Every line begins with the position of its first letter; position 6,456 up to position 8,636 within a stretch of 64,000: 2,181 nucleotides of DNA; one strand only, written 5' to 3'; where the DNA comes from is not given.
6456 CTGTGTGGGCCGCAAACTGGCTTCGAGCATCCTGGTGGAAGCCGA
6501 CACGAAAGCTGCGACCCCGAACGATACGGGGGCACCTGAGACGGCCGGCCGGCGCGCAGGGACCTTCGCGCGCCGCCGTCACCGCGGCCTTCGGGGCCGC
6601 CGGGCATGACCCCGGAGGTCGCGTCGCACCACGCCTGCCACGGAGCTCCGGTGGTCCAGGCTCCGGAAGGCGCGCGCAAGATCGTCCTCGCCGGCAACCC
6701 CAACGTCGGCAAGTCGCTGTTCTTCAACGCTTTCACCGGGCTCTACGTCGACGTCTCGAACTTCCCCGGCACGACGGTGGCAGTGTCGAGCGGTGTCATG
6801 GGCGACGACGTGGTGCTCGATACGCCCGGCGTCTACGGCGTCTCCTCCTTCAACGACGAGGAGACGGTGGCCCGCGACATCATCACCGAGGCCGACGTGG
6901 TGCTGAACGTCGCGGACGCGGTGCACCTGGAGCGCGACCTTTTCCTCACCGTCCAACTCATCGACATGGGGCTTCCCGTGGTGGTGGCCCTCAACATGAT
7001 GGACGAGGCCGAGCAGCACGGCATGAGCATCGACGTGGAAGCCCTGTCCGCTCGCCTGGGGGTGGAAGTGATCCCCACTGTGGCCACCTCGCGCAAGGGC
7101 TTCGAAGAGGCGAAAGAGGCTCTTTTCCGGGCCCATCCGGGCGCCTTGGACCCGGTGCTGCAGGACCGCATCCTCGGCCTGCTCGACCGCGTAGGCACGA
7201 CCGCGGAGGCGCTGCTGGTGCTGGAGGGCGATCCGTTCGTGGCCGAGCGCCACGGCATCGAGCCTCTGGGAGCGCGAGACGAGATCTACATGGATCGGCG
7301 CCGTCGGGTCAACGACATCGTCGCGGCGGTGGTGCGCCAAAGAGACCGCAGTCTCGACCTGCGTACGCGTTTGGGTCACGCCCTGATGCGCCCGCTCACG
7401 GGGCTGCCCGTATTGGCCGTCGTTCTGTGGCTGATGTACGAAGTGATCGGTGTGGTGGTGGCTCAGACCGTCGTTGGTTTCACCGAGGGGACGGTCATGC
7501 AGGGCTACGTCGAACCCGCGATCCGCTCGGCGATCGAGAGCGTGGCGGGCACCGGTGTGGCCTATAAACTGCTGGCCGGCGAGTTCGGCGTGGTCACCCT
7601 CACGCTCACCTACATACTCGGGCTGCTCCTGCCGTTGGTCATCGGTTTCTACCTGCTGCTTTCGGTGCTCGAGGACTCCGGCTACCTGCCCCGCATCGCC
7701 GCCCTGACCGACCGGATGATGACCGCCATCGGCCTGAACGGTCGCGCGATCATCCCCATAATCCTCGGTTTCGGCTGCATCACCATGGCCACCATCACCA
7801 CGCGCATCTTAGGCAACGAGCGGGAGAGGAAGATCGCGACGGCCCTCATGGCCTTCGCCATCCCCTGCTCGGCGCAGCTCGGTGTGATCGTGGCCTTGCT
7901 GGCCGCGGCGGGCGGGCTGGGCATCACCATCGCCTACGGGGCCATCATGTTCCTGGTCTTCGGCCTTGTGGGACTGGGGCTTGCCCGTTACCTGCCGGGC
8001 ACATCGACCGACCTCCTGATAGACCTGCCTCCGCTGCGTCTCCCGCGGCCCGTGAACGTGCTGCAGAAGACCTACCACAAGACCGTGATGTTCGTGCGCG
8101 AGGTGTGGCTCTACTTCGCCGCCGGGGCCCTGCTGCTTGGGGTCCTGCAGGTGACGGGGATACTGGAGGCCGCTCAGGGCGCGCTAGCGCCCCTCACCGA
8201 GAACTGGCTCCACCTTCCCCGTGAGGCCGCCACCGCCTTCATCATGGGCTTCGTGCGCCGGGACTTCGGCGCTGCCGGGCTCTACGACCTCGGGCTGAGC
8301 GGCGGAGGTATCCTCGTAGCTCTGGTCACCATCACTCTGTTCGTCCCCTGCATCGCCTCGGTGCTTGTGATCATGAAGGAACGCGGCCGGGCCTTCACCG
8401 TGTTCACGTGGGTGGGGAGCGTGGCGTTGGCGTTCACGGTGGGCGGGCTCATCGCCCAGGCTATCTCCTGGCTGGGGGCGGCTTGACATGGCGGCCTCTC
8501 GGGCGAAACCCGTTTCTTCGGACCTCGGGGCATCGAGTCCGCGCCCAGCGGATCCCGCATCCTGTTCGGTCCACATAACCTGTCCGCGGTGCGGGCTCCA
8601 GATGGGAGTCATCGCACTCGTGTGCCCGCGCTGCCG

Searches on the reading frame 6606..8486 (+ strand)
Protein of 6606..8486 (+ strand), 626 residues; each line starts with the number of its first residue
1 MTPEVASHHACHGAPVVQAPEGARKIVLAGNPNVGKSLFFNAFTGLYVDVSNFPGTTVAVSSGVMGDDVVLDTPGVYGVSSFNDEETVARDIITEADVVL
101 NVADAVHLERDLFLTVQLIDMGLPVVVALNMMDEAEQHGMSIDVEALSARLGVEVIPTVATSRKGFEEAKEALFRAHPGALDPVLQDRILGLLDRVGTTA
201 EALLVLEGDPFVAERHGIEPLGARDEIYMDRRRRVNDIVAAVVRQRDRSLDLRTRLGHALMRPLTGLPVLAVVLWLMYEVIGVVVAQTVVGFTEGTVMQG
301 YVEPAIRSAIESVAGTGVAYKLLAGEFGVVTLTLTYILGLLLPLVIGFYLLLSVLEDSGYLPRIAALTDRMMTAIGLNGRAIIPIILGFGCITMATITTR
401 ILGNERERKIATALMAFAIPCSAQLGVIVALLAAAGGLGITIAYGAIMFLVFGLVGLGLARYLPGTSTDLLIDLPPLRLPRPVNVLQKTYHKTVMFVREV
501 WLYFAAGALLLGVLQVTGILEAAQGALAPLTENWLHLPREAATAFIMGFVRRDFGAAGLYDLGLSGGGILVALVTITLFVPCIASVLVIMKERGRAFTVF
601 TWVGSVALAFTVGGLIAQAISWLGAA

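Call 23: search_protein_families(library=pfam, max_evalue=0.00001, proteins=[window:6606-8486:+])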
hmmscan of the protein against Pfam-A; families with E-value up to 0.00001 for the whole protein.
window:6606-8486:+ (626 aa): 4 families
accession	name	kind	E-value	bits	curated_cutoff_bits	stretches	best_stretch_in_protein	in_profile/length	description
PF02421.24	FeoB_N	-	1.2e-51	174.7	27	1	25-172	2-155/156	Ferrous iron transport protein B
PF07670.19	Gate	-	6.8e-27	94.4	29.6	2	341-434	4-103/104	Nucleoside recognition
PF01926.29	MMR_HSR1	-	1.1e-15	58.2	21.9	1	25-130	1-112/113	50S ribosome-binding GTPase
PF07664.17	FeoB_C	-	5.4e-09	36.1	26.6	1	445-492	5-54/54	Ferrous iron transport protein B C terminus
